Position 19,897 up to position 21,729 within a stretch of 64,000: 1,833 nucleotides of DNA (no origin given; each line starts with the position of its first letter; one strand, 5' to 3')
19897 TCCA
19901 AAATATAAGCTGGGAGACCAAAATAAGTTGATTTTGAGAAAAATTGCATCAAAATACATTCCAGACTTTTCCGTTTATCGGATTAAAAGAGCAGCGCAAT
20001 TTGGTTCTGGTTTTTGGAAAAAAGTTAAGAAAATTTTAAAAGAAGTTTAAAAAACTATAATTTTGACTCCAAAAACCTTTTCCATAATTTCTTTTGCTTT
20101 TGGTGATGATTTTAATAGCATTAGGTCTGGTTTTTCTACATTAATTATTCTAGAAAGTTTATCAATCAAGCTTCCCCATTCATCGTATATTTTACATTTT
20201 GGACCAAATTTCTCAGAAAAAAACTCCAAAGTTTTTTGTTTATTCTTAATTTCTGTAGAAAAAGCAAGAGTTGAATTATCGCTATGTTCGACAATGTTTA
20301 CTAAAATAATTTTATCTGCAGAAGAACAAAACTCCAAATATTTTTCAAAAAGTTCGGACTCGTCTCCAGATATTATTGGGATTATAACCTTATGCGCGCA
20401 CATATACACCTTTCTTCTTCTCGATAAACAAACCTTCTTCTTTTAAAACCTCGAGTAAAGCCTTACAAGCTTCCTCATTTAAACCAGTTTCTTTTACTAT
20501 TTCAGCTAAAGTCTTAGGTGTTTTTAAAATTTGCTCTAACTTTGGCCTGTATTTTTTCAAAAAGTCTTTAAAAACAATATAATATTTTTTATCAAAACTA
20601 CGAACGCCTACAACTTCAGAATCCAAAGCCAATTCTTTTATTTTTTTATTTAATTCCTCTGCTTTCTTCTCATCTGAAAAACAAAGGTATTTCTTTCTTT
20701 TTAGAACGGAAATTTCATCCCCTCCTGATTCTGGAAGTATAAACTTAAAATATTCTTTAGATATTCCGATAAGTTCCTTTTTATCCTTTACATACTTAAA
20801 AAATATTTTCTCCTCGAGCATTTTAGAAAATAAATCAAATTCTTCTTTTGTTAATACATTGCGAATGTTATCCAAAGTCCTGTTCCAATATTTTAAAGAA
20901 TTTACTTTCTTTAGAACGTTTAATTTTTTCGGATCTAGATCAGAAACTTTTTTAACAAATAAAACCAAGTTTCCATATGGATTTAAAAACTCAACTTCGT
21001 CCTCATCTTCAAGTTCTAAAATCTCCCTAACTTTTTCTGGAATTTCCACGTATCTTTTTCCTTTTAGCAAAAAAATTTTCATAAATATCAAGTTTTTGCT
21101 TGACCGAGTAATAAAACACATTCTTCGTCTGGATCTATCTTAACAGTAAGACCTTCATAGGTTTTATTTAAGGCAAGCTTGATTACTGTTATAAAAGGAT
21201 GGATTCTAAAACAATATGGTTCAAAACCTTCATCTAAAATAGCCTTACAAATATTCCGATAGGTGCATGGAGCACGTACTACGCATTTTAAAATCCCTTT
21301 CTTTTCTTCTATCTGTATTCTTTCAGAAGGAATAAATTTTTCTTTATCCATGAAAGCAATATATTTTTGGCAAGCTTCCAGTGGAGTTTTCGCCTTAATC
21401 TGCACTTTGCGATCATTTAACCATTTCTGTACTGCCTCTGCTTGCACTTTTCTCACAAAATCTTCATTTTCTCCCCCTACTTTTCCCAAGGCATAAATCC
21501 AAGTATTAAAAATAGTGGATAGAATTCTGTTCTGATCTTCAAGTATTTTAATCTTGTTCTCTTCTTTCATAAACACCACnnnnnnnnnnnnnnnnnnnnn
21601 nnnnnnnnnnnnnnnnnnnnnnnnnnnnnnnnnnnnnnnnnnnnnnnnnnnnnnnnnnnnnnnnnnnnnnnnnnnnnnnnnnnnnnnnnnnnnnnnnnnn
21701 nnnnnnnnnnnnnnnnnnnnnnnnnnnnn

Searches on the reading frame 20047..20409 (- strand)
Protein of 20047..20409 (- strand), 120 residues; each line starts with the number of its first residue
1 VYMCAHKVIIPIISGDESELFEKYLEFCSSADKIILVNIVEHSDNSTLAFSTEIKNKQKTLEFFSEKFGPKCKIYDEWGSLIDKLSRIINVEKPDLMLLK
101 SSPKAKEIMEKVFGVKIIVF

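Call 3: search_protein_families(library=pfam, proteins=[window:20047-20409:-], max_evalue=0.01)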
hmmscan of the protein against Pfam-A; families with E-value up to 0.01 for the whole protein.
window:20047-20409:- (120 aa): 0 families

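Call 6: search_protein_families(library=ncbifam, proteins=[window:20047-20409:-], max_evalue=0.01)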
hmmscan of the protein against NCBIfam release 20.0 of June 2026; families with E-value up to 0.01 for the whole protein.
window:20047-20409:- (120 aa): 0 families

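Call 27: search_protein_families(library=pfam, proteins=[window:20047-20403:-], max_evalue=10)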
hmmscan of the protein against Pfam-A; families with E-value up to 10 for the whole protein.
window:20047-20403:- (118 aa): 1 family
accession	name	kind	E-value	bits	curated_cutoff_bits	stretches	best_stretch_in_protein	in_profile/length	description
PF16387.11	DUF4996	-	0.24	12.4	33.7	1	75-96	78-99/102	Domain of unknown function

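Call 70: predict_structure(protein=window:20047-20403:-)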
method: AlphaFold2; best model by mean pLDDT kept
length: 118 residues; sequences in the alignment: 1
mean_pLDDT: 61.0   pTM: 0.49
mean pLDDT of the five models: 61.0, 51.8, 50.6, 40.2, 37.9
residues with pLDDT >= 90: 0; 70-90: 26; 50-70: 74; < 50: 18
segments of 3 or more residues with pLDDT < 50: 1-3, 40-50
pLDDT, mean of each block of 10 residues (from residue 1): 54 56 70 64 42 65 78 68 65 58 59 53
secondary structure, 60 per line:
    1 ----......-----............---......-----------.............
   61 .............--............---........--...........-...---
elements in order: E5-10 H16-27 E31-36 H48-69 E70-73 H76-87 H91-98 H101-111 E113-115

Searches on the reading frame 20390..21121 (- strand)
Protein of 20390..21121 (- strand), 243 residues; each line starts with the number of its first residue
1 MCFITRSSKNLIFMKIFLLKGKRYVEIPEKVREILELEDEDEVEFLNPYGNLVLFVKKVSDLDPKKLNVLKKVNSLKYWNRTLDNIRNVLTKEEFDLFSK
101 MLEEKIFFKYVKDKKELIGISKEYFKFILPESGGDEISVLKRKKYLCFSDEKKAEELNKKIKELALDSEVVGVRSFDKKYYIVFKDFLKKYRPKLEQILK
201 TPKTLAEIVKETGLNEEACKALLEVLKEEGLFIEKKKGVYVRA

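Call 3: search_protein_families(library=pfam, proteins=[window:20390-21121:-], max_evalue=0.01)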
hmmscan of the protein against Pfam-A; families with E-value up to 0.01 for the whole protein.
window:20390-21121:- (243 aa): 0 families

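Call 6: search_protein_families(library=ncbifam, proteins=[window:20390-21121:-], max_evalue=0.01)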
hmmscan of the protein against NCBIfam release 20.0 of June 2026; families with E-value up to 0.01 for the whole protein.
window:20390-21121:- (243 aa): 0 families

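Call 27: search_protein_families(library=pfam, proteins=[window:20390-21082:-], max_evalue=10)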
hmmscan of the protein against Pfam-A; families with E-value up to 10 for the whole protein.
window:20390-21082:- (230 aa): 6 families
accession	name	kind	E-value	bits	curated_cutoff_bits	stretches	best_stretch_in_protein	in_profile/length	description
PF14947.12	HTH_45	-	0.018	15.5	25.5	1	182-228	12-57/77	Winged helix-turn-helix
PF02721.21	DUF223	-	0.029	15.1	24.6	1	102-173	26-97/104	Domain of unknown function DUF223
PF15021.11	SHLD1_C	-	0.04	14.5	27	1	46-117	38-115/120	Shieldin complex subunit 1, C-terminal domain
PF15937.10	PrlF_antitoxin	-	0.087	13.4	32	1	12-50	10-49/99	prlF antitoxin for toxin YhaV_toxin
PF10415.14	FumaraseC_C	-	0.17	12.8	32.5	1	184-212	20-49/54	Fumarase C C-terminus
PF04014.23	MazE_antitoxin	-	0.2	12.1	24.7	1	14-46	12-44/48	Antidote-toxin recognition MazE, bacterial antitoxin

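Call 50: search_protein_representatives(protein=window:20390-21082:-)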
Query: 230 residues. Proteins with E-value up to 0.001 (for the whole library): 402; up to 1e-10: 154; up to 1e-30: 5. The best 150 are listed.
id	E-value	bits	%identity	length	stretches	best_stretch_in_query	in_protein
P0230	3.5e-130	448.7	100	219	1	12-230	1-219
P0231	1.9e-34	135.8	36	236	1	2-230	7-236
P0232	6.4e-33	130.8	38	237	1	2-229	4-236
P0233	4.4e-32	128.0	38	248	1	6-228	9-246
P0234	5.7e-31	124.4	36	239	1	4-229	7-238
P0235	1.1e-29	120.2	37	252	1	6-227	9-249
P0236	1.6e-29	119.6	35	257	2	2-129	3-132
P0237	1.2e-28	116.8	40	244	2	51-228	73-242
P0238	2.7e-27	112.4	34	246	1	4-229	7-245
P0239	4.1e-27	111.8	35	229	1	9-227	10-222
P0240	2.0e-26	109.6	35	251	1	3-228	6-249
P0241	1.0e-25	107.2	45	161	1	57-228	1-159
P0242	4.1e-25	105.2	39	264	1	49-228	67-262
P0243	1.1e-24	103.9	35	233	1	5-227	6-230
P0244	1.3e-24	103.6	32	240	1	6-226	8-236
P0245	3.1e-23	99.1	40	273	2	44-229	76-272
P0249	7.2e-21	91.4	31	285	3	112-227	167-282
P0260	2.2e-18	83.2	33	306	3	118-227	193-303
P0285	1.0e-14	71.3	29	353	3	121-228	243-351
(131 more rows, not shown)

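Call 51: search_protein_families(library=pfam, proteins=[P0231, P0233, P0237, P0249, P0260, P0285, P0245], max_evalue=0.1)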
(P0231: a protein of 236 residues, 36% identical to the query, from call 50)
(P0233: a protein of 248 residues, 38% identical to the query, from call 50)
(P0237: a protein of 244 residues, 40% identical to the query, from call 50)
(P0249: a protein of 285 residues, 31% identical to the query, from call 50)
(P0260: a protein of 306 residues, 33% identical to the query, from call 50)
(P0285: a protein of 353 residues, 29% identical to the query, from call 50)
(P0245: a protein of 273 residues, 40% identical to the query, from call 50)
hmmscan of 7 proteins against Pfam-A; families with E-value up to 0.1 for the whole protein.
P0231 (236 aa): 2 families
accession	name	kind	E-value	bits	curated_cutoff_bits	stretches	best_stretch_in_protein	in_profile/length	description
PF04014.23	MazE_antitoxin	-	7.8e-06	26.2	24.7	1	19-47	12-41/48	Antidote-toxin recognition MazE, bacterial antitoxin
PF06138.17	Chordopox_E11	-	0.036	14.8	27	1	63-143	24-103/126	Chordopoxvirus E11 protein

P0233 (248 aa): 5 families
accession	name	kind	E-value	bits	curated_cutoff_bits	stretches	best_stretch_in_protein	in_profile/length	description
PF04014.23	MazE_antitoxin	-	4e-05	23.9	24.7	1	17-51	12-46/48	Antidote-toxin recognition MazE, bacterial antitoxin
PF25051.1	WHD_MCM8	-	0.0044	17.4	26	0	208-245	39-76/80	MCM8 winged helix domain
PF03735.19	ENT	-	0.01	16.3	28.5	1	205-235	29-59/71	ENT domain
PF22716.1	SNaCT11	-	0.023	15.4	27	1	44-150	34-140/164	Short NACHT-associated C-Terminal domain, family 11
PF13412.12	HTH_24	-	0.026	14.5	21.9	0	211-235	21-45/48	Winged helix-turn-helix DNA-binding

P0237 (244 aa): 1 family
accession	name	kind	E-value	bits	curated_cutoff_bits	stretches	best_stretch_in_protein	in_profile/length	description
PF04014.23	MazE_antitoxin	-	9.8e-05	22.7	24.7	1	16-50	12-46/48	Antidote-toxin recognition MazE, bacterial antitoxin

P0249 (285 aa): 7 families
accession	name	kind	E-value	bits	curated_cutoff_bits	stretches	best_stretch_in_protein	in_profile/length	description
PF04014.23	MazE_antitoxin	-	6.2e-07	29.7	24.7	1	4-42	1-39/48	Antidote-toxin recognition MazE, bacterial antitoxin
PF04539.22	Sigma70_r3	-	0.015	15.9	25.3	0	246-268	22-44/78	Sigma-70 region 3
PF15890.11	Peptidase_Mx1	-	0.018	14.9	25.6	1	225-269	67-111/240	Putative zinc-binding metallo-peptidase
PF13551.12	HTH_29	-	0.036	14.6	28.1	0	243-272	10-40/64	Winged helix-turn helix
PF01568.27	Molydop_binding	-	0.061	13.8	26.8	0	20-43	39-62/110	Molydopterin dinucleotide binding domain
PF02295.23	z-alpha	-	0.072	13.6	21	0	243-273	16-50/67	Adenosine deaminase z-alpha domain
PF01978.25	TrmB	-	0.089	13.1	25.6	0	238-272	16-50/68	Sugar-specific transcriptional regulator TrmB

P0260 (306 aa): 4 families
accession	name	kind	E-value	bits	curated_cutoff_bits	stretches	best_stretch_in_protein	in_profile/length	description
PF04014.23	MazE_antitoxin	-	7.4e-05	23.1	24.7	1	6-46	3-43/48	Antidote-toxin recognition MazE, bacterial antitoxin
PF22798.2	DUF5817_CT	-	0.0061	16.8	29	1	270-299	20-49/54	DUF5817, C-terminal domain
PF11463.14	R-HINP1I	-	0.062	13.2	25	1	237-274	70-107/208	R.HinP1I restriction endonuclease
PF21214.3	SelB_WH_2nd_bact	-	0.086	13.2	27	0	268-301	23-56/59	Selenocysteine-specific elongation factor, winged helix domain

P0285 (353 aa): 4 families
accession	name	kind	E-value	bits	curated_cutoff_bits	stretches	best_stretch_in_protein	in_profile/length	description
PF03410.18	Peptidase_M44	-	0.003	16.7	25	1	102-156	305-360/598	Metallopeptidase from vaccinia pox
PF24270.1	HTH_Cmi2_C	-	0.01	16.5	27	1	303-347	79-122/125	Cmi2, C-terminal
PF01300.24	Sua5_yciO_yrdC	-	0.023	14.6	25.1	1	110-203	52-151/178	Telomere recombination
PF01157.24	Ribosomal_L21e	-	0.09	13.1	27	0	134-165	55-86/101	Ribosomal protein L21e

P0245 (273 aa): 3 families
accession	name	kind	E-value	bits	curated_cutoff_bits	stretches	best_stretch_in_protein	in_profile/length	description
PF04014.23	MazE_antitoxin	-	5.7e-05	23.4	24.7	1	17-50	12-45/48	Antidote-toxin recognition MazE, bacterial antitoxin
PF25051.1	WHD_MCM8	-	0.026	15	26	1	234-271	40-77/80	MCM8 winged helix domain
PF19579.4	FtsL_2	-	0.04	14.3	24.6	1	174-238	30-94/100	Bacteriodetes cell division protein (FtsL-like)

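Call 53: find_encoding_contigs(protein=P0231, flank=8000, max_places=3)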
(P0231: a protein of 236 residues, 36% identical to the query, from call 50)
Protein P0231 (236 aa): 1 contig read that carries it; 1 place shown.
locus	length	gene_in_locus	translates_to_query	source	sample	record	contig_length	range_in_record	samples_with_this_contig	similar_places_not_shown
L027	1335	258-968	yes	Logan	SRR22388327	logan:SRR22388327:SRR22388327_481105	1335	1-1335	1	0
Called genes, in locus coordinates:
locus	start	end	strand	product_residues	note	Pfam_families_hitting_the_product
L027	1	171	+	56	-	?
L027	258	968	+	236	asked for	PF04014:MazE_antitoxin (weak)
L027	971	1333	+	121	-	?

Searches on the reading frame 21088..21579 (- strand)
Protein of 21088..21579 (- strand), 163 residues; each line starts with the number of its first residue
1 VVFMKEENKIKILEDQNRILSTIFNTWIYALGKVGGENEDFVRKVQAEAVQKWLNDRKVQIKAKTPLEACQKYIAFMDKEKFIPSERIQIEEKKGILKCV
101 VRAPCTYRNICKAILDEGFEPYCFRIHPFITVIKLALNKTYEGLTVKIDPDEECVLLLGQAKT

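Call 3: search_protein_families(library=pfam, proteins=[window:21088-21579:-], max_evalue=0.01)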
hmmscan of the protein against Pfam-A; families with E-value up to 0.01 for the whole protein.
window:21088-21579:- (163 aa): 0 families

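Call 6: search_protein_families(library=ncbifam, proteins=[window:21088-21579:-], max_evalue=0.01)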
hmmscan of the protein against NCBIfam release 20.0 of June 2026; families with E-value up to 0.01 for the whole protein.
window:21088-21579:- (163 aa): 0 families

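Call 27: search_protein_families(library=pfam, proteins=[window:21088-21570:-], max_evalue=10)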
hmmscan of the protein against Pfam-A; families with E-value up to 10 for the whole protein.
window:21088-21570:- (160 aa): 2 families
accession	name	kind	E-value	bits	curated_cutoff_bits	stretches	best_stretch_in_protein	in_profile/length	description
PF10664.14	NdhM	-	0.058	14.1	27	1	130-151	16-37/107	Cyanobacterial and plastid NDH-1 subunit M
PF12049.13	DUF3531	-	0.15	12.4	25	1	10-43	24-56/143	Protein of unknown function (DUF3531)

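Call 40: find_homologous_proteins(query=window:21088-21570:-, max_evalue=0.001)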
Query window:21088-21570:- (160 aa): 1 proteins with E <= 0.001 among 21 candidates.
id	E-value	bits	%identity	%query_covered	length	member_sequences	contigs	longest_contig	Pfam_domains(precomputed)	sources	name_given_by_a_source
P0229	6.2e-102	356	100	100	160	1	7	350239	-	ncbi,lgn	ncbi:MAG: hypothetical protein QW735_01485 [archaeon]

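Call 52: predict_structure(protein=window:21088-21570:-)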
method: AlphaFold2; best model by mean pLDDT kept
length: 160 residues; sequences in the alignment: 1
mean_pLDDT: 60.5   pTM: 0.51
mean pLDDT of the five models: 60.5, 55.1, 50.4, 47.9, 47.6
residues with pLDDT >= 90: 0; 70-90: 34; 50-70: 101; < 50: 25
segments of 3 or more residues with pLDDT < 50: 3-15, 25-34
pLDDT, mean of each block of 10 residues (from residue 1): 44 50 46 50 62 67 71 70 76 73 60 58 57 57 64 62
secondary structure, 60 per line:
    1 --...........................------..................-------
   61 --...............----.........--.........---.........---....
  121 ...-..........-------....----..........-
elements in order: H3-29 H36-53 H63-77 E85-90 E93-101 H105-113 H117-123 H125-134 E142-145 E150-159
